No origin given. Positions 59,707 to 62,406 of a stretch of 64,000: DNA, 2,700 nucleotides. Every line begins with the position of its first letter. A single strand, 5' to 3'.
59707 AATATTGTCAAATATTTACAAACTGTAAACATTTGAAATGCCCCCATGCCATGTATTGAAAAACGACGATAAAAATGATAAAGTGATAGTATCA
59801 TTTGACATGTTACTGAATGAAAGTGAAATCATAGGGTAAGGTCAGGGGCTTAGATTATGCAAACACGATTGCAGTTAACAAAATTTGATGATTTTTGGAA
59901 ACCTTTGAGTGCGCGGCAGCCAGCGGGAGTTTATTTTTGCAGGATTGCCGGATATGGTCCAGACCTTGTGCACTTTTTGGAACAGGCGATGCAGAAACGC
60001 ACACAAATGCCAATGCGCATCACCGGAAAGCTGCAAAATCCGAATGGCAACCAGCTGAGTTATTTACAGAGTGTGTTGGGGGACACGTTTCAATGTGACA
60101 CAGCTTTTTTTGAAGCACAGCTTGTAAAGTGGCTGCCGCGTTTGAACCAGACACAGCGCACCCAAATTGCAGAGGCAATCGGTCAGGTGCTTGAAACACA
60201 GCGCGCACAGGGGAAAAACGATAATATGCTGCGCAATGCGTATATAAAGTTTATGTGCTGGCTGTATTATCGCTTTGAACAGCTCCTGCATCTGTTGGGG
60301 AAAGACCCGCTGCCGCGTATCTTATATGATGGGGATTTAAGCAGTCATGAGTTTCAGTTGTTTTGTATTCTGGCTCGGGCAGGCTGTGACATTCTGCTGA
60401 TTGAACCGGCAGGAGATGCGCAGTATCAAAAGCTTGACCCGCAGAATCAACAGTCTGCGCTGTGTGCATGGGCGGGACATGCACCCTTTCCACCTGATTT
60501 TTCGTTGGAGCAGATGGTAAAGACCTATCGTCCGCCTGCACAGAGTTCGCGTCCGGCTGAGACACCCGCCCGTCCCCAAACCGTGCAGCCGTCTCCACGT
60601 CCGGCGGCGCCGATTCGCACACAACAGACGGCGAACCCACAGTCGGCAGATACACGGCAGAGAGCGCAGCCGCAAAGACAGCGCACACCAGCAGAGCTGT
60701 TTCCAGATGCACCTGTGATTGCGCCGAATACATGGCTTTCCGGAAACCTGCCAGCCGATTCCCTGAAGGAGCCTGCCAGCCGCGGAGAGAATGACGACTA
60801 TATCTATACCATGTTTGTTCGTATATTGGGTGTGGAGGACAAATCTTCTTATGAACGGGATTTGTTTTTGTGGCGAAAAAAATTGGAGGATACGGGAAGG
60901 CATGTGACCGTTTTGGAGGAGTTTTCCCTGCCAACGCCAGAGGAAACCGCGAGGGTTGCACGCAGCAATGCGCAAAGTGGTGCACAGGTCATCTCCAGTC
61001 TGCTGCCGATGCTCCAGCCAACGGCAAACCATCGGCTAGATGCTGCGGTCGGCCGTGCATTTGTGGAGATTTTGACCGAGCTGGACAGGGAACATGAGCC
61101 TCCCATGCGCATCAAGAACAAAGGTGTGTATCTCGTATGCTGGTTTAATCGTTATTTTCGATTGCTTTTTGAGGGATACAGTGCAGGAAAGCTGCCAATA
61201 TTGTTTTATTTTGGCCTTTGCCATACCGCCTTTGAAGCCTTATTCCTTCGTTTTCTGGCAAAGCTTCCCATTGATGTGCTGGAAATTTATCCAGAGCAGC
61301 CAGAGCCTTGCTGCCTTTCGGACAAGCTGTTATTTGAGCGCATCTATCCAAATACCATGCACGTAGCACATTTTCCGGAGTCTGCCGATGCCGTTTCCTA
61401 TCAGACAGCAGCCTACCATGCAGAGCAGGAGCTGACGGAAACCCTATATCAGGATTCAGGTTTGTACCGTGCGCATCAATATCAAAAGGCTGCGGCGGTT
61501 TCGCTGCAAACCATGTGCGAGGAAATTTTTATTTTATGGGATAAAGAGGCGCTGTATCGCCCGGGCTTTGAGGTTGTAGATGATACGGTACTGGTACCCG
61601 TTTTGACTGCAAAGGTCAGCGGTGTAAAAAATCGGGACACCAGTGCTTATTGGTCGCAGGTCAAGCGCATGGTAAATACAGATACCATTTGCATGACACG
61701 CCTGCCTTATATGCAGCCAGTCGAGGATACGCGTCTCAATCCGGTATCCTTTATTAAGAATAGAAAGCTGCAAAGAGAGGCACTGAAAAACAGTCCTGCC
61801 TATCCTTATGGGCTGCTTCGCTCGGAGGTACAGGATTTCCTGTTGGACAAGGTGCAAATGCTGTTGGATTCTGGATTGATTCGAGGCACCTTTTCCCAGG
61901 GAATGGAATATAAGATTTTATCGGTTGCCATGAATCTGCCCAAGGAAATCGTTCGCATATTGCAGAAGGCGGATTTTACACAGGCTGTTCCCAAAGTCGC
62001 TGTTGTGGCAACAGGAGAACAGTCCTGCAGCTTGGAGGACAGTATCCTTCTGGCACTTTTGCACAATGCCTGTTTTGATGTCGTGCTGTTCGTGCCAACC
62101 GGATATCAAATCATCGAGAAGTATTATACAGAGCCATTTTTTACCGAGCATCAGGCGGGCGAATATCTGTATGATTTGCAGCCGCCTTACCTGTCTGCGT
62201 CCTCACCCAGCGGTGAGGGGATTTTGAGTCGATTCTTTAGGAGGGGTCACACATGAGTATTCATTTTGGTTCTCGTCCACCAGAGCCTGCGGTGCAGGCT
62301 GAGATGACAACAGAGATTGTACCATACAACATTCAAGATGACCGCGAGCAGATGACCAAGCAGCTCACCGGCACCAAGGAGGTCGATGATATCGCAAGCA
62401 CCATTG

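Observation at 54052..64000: Ter-associated 'biosynthetic' island: CitE-like lyase, PRTase, StiP, YceG-like, TelA and TerD, divergent from a YceG-N::protease plus AIM24 operon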

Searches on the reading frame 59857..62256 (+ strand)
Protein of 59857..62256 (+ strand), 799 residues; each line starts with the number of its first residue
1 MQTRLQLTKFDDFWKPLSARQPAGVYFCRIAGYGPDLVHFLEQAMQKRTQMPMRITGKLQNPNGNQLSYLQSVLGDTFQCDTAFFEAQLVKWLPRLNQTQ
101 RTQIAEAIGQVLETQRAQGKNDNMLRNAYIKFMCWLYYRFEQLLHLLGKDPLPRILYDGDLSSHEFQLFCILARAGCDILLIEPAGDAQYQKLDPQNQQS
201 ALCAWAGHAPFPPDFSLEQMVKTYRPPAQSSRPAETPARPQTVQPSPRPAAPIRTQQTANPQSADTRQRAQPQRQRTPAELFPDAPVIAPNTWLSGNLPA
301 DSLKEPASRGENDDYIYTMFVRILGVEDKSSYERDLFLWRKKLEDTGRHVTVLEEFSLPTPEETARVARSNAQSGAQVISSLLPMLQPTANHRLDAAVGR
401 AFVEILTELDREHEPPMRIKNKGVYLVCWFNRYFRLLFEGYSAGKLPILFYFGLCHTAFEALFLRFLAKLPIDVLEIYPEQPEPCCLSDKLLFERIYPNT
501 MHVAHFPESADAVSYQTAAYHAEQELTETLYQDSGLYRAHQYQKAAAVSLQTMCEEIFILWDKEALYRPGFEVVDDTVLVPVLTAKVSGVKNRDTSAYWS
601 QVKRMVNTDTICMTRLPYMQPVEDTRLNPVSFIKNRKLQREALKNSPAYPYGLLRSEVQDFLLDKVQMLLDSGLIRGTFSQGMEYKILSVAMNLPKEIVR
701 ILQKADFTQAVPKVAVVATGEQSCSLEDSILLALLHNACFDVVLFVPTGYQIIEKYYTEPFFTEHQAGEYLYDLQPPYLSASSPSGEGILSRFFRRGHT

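Call 7: search_protein_families(library=pfam, proteins=[window:59857-62256:+], max_evalue=0.01)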
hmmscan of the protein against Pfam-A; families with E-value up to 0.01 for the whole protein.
window:59857-62256:+ (799 aa): 1 family
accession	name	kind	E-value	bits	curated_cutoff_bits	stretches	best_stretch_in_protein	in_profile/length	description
PF14266.11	YceG_bac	-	5.6e-89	298.5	25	3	552-767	2-216/250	YceG domain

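Call 8: search_protein_families(library=ncbifam, proteins=[window:59857-62256:+], max_evalue=0.01)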
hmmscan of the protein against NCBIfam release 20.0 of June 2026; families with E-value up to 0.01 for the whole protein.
window:59857-62256:+ (799 aa): 0 families

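Call 15: search_protein_families(library=padloc, proteins=[window:59857-62256:+], max_evalue=0.01)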
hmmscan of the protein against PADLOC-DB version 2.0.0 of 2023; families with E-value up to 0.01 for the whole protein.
window:59857-62256:+ (799 aa): 0 families

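Call 43: find_homologous_proteins(query=window:59857-62256:+, max_evalue=0.00001)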
Query window:59857-62256:+ (799 aa): 2055 proteins with E <= 0.00001 among 8000 candidates; the best 120 are listed.
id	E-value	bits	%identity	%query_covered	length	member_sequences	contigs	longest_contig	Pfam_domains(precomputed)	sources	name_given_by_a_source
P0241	0.0e+0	1841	99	100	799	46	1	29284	PF14266.12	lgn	-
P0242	0.0e+0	1639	88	100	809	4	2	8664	PF14266.12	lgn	-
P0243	0.0e+0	1558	83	100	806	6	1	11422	PF14266.12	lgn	-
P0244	0.0e+0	1527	81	100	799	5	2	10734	PF14266.12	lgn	-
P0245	0.0e+0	1493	79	100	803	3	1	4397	PF14266.12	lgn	-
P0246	0.0e+0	1471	79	100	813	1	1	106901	PF14266.12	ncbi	-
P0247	0.0e+0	1352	73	100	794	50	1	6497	PF14266.12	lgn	-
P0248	0.0e+0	1325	70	100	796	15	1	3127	PF14266.12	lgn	-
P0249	0.0e+0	1293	68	100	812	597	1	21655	PF14266.12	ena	-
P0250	0.0e+0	1288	69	100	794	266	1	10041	PF14266.12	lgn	-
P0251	0.0e+0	1287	70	100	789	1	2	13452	PF14266.12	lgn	-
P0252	0.0e+0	1271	69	100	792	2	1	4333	PF14266.12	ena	-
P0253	0.0e+0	1256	68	100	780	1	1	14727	PF14266.12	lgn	-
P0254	0.0e+0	1226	66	100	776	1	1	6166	PF14266.12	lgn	-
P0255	1.2e-287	974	54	99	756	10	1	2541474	PF14266.12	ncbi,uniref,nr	ncbi:YceG family protein [Solibaculum mannosilyticum]|uniref:Putative component of 'biosynthetic mod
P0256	2.8e-287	973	55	100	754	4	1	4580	PF14266.12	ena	-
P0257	6.4e-264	896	52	100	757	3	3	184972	PF14266.12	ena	-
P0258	7.8e-261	886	51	99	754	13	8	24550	PF14266.12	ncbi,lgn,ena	-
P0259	2.4e-224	765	44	100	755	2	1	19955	PF14266.12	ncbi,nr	ncbi:MAG: YceG family protein [bacterium]|nr:YceG family protein [bacterium]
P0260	2.1e-220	752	43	99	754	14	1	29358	PF14266.12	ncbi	-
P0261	1.4e-217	743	43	100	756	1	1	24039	PF14266.12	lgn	-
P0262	1.5e-216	739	43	100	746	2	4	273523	PF14266.12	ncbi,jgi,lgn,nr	ncbi:MAG: YceG family protein [Clostridia bacterium]|jgi:hypothetical protein|nr:YceG family protein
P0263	4.7e-215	734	42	100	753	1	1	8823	PF14266.12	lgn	-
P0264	5.5e-213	728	43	100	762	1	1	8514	PF14266.12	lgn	-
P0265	3.2e-208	712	43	100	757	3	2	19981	PF14266.12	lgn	-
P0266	5.1e-207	708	41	100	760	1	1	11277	PF14266.12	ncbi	ncbi:MAG: YceG family protein [Lachnospiraceae bacterium]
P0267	1.4e-203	696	41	100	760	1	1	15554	PF14266.12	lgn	-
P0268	9.6e-203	694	39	99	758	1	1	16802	PF14266.12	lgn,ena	-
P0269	1.5e-201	690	42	100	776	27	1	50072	PF14266.12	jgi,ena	-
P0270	2.0e-201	689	41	100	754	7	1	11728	PF14266.12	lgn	-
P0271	4.5e-201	688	41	100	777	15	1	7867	PF14266.12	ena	-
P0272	1.4e-200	687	41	99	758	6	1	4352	PF14266.12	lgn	-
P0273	1.1e-199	684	41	100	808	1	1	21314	PF14266.12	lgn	-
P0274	1.9e-199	683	41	99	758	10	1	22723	PF14266.12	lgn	-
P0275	1.4e-198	680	41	99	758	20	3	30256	PF14266.12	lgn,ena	-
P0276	2.8e-198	679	40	99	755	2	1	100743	PF14266.12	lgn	-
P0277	7.4e-198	678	41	100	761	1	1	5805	PF14266.12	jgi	jgi:hypothetical protein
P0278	1.2e-197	677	40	99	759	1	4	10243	PF14266.12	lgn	-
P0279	1.3e-197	677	40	99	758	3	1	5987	PF14266.12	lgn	-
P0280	1.4e-197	677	39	99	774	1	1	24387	PF14266.12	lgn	-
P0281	2.9e-197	676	41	99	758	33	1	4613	PF14266.12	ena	-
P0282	3.9e-197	675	40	100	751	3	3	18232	PF14266.12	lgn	-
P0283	5.0e-197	675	40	99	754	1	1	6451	PF14266.12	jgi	jgi:hypothetical protein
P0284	1.3e-196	673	41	100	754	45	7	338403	PF14266.12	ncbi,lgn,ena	-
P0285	3.5e-196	672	40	98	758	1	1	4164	PF14266.12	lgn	-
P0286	3.8e-196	672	40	100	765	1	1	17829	PF14266.12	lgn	-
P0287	1.1e-195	670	42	99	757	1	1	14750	PF14266.12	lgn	-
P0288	1.8e-195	670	40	99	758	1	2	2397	PF14266.12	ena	-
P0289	5.0e-195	668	39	100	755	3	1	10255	PF14266.12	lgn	-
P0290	5.2e-195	668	40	99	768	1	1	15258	PF14266.12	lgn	-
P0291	2.6e-194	666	41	98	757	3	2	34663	PF14266.12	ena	-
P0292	2.7e-194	666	41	99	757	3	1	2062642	PF14266.12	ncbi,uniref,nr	ncbi:YceG family protein [Bacilliculturomica massiliensis]|uniref:YceG family protein n=1 Tax=Bacill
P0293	3.4e-194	665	40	99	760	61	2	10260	PF14266.12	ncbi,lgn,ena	-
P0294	1.4e-193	663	41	99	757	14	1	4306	PF14266.12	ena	-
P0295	1.7e-193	663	40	100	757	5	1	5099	PF14266.12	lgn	-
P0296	2.6e-193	663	40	100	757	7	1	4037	PF14266.12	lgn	-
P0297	4.9e-193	662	40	99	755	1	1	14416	PF14266.12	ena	-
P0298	1.1e-192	660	40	97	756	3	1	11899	PF14266.12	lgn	-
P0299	1.2e-192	660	41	99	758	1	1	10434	PF14266.12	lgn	-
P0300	1.6e-192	660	40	99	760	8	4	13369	PF14266.12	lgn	-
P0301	2.6e-192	659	41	99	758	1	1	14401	PF14266.12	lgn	-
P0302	3.4e-192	659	39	100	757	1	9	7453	PF14266.12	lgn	-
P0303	3.8e-192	659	39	99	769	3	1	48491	PF14266.12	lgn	-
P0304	4.2e-192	659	39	100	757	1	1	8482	PF14266.12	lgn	-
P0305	4.9e-192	658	41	98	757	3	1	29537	PF14266.12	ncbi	-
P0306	6.1e-192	658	39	99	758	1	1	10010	PF14266.12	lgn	-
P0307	9.6e-192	657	40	100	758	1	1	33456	PF14266.12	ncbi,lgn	-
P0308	1.2e-191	657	40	100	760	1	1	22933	PF14266.12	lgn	-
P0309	1.3e-191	657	39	100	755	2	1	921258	PF14266.12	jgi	jgi:hypothetical protein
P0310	1.7e-191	656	38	100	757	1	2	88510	PF14266.12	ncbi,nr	ncbi:MAG: hypothetical protein HFE90_10420 [Firmicutes bacterium]|nr:hypothetical protein [Bacillota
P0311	6.5e-191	655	40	100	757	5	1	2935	PF14266.12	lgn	-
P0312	8.1e-191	654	39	99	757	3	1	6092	PF14266.12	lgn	-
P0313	9.1e-191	654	40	99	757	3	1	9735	PF14266.12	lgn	-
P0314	1.2e-190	654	40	100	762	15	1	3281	PF14266.12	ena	-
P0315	1.4e-190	653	40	99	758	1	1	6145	PF14266.12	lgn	-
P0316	1.6e-190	653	40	98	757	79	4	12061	PF14266.12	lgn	-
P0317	1.7e-190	653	39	100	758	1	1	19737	PF14266.12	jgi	-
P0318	1.9e-190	653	40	100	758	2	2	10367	PF14266.12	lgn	-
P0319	1.9e-190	653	40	99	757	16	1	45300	PF14266.12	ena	-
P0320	2.3e-190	653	40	99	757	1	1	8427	PF14266.12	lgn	-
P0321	3.1e-190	652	40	100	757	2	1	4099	PF14266.12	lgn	-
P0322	3.6e-190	652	41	100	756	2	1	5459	PF14266.12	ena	-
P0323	5.1e-190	652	40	99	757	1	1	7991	PF14266.12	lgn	-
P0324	5.8e-190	651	41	99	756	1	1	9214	PF14266.12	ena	-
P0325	7.4e-190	651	40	100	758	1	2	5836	PF14266.12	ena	-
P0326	8.4e-190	651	40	100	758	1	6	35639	PF14266.12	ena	-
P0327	1.0e-189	651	40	99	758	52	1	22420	PF14266.12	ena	-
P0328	1.3e-189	650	40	99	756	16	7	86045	PF14266.12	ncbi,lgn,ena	-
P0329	1.4e-189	650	40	99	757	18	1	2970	PF14266.12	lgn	-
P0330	1.5e-189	650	41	99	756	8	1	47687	PF14266.12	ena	-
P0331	1.8e-189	650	40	99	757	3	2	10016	PF14266.12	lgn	-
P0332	2.4e-189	649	40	97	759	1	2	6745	PF14266.12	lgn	-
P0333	2.7e-189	649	40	100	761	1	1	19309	PF14266.12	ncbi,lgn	-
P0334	2.7e-189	649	40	99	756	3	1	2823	PF14266.12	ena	-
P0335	2.8e-189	649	39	100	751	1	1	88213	PF14266.12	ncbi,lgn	ncbi:MAG: YceG family protein [Anaerotignaceae bacterium]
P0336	4.1e-189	649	41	100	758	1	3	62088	PF14266.12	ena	-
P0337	4.2e-189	649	40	99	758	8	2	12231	PF14266.12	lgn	-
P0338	4.9e-189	648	40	99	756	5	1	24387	PF14266.12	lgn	-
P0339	5.6e-189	648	41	99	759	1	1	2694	PF14266.12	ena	-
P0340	5.8e-189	648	41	100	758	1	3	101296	PF14266.12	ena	-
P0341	5.9e-189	648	40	100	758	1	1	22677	PF14266.12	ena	-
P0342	7.1e-189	648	41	99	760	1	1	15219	PF14266.12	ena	-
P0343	7.8e-189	648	40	99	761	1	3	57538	PF14266.12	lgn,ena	-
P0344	8.2e-189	648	40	98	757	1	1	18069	PF14266.12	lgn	-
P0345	9.2e-189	647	40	100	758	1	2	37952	PF14266.12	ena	-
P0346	9.2e-189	647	40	100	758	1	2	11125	PF14266.12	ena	-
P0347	9.5e-189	647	40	100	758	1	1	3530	PF14266.12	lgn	-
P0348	9.5e-189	647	40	100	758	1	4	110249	PF14266.12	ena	-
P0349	9.6e-189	647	39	97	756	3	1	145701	PF14266.12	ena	-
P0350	9.9e-189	647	39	99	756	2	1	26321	PF14266.12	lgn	-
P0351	9.9e-189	647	40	100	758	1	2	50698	PF14266.12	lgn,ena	-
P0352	9.9e-189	647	39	100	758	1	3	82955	PF14266.12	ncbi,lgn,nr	ncbi:MAG: hypothetical protein HFG80_02395 [Eubacterium sp.]|nr:hypothetical protein [Eubacterium sp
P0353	1.0e-188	647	40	99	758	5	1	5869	PF14266.12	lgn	-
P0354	1.0e-188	647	38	100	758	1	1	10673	PF14266.12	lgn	-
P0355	1.1e-188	647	39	99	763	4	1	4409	PF14266.12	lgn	-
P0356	1.2e-188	647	41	99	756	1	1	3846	PF14266.12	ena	-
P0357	1.3e-188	647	40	100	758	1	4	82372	PF14266.12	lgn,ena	-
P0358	1.3e-188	647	40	100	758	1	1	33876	PF14266.12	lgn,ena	-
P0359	1.3e-188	647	40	100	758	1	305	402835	PF14266.12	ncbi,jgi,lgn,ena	-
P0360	1.3e-188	647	40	100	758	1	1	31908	PF14266.12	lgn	-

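Call 58: search_dna_similar(query=window:59857-62256:+, collection=plasmids, mode=protein, max_rows=15)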
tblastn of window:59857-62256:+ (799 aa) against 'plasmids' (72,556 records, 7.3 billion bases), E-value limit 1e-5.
Records with a match: 5; places in all: 5; records where one place covers at least 80% of the query: 0.
Best place of each record, by identity: <60% 5.
By first word of the organism name: Bacillus 3; Aneurinibacillus 1; Lactococcus 1.
By predicted mobility (MOB-suite, as given by PLSDB): non-mobilizable 4; mobilizable 1.
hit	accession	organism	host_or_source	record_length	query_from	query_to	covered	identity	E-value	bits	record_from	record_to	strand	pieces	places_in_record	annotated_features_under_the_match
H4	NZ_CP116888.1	Aneurinibacillus sp. Ricciae_BoGa-3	whole organism,Plant material,Lab grown ...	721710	320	766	56%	28.0%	4e-38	162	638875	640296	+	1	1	YceG family protein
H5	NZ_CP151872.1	Bacillus thuringiensis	tobacco,mixed culture,leaves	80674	385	775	49%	25.0%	4e-15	88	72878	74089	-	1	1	YceG family protein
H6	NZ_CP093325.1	Bacillus sp. N5-665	whole organism,peat soil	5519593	385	775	49%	24.8%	2e-15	89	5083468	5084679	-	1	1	none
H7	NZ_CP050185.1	Bacillus thuringiensis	cell culture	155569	385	775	49%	24.6%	2e-14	86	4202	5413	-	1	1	YceG family protein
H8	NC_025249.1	Lactococcus cremoris subsp. cremoris MG1363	-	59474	455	765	39%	23.6%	3e-13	82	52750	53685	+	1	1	YceG family protein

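Call 59: get_annotated_region(hit=H4, flank=10000)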
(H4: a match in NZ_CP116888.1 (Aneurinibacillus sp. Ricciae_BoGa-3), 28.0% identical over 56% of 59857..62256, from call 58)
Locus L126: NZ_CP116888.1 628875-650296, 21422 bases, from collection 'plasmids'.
description: Aneurinibacillus sp. Ricciae_BoGa-3 plasmid unnamed, complete sequence
organism: Aneurinibacillus sp. Ricciae_BoGa-3 (NCBI taxid 3022697)
taxonomy: Bacteria; Bacillota; Bacilli; Bacillales; Paenibacillaceae; Aneurinibacillus; Aneurinibacillus sp. Ricciae BoGa-3
host: -; source: whole organism,Plant material,Lab grown Riccia fluitans ecotype BoGa-3; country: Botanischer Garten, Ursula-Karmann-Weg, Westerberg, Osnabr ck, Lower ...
typing (MOB-suite, as given by PLSDB): non-mobilizable
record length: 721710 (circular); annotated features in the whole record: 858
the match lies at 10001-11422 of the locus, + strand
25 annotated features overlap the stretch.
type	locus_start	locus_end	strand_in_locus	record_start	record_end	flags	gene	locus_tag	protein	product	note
CDS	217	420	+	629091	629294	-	-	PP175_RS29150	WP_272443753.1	hypothetical protein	-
CDS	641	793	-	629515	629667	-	-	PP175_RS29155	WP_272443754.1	hypothetical protein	-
CDS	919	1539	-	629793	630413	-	-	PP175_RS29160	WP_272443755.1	hypothetical protein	-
CDS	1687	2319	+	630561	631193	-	-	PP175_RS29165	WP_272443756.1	hypothetical protein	-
CDS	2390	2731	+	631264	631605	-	-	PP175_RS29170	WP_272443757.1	hypothetical protein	-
CDS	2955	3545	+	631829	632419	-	-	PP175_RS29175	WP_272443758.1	3'-5' exonuclease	-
CDS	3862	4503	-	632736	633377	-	-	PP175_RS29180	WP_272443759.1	hypothetical protein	-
CDS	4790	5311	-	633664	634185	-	-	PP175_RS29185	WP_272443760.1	hypothetical protein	-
CDS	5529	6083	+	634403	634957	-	-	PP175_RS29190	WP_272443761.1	DUF2196 domain-containing protein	-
CDS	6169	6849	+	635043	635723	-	-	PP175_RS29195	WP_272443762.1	Bax inhibitor-1 family protein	-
CDS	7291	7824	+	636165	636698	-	-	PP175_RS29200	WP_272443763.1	hypothetical protein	-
CDS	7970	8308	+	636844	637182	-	-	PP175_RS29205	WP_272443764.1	hypothetical protein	-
CDS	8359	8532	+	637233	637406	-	-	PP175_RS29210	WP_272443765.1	hypothetical protein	-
CDS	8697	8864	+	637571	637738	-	-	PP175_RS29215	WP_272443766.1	hypothetical protein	-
CDS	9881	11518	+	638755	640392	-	-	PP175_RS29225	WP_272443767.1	YceG family protein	-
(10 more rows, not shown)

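Call 60: predict_structure(alignment_id=A2)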
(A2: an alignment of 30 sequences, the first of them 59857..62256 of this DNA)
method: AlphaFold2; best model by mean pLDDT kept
length: 799 residues; sequences in the alignment: 30
mean_pLDDT: 79.2   pTM: 0.40
mean pLDDT of the five models: 79.2, 78.1, 77.4, 76.5, 75.2
residues with pLDDT >= 90: 239; 70-90: 391; 50-70: 78; < 50: 91
segments of 3 or more residues with pLDDT < 50: 228-273, 516-538, 569-571, 780-790, 793-799
pLDDT, mean of each block of 10 residues (from residue 1): 82 90 91 90 77 80 73 72 90 86 93 92 89 87 86 90 92 93 90 89 87 86 65 42 37 34 36 61 88 89 88 89 88 86 87 91 82 84 87 90 92 89 93 89 86 91 95 94 82 91 82 47 36 44 71 71 61 59 83 81 81 83 69 89 88 87 92 87 88 89 77 83 84 92 77 78 77 60 40 43
secondary structure, 60 per line:
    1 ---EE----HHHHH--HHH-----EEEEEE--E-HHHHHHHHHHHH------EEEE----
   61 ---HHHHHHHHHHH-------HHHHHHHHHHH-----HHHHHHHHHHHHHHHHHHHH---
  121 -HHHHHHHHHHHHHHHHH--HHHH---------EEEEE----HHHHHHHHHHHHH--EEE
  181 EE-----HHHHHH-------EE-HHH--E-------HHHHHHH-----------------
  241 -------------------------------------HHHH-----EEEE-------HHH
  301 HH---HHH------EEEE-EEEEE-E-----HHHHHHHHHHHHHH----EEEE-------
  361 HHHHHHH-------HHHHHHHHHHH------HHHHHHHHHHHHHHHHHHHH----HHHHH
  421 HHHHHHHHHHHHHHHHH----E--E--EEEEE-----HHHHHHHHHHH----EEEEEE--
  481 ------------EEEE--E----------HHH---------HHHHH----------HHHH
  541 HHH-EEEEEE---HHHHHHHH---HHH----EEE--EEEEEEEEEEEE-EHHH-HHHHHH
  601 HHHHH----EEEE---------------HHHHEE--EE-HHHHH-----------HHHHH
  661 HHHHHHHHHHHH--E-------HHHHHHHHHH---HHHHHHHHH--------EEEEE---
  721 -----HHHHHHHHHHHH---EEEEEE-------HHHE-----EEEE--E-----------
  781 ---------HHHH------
elements in order (helices of 4 or more, strands of 3 or more residues): H10-14 E25-30 H35-46 E53-56 H64-74 H82-92 H98-117 H122-138 H141-144 E154-158 H163-175 E178-182 H188-193 H217-223 H278-281 E287-290 H298-302 E315-318 E320-324 H332-345 E350-353 H361-367 H375-385 H392-411 H416-437 E448-452 H458-468 E473-478 E493-496 H522-526 H537-543 E545-550 H554-561 E572-574 E577-588 H595-605 E610-613 H629-632 H640-644 H656-672 H683-692 H696-704 E713-717 H726-737 E741-746 E763-766 H790-793
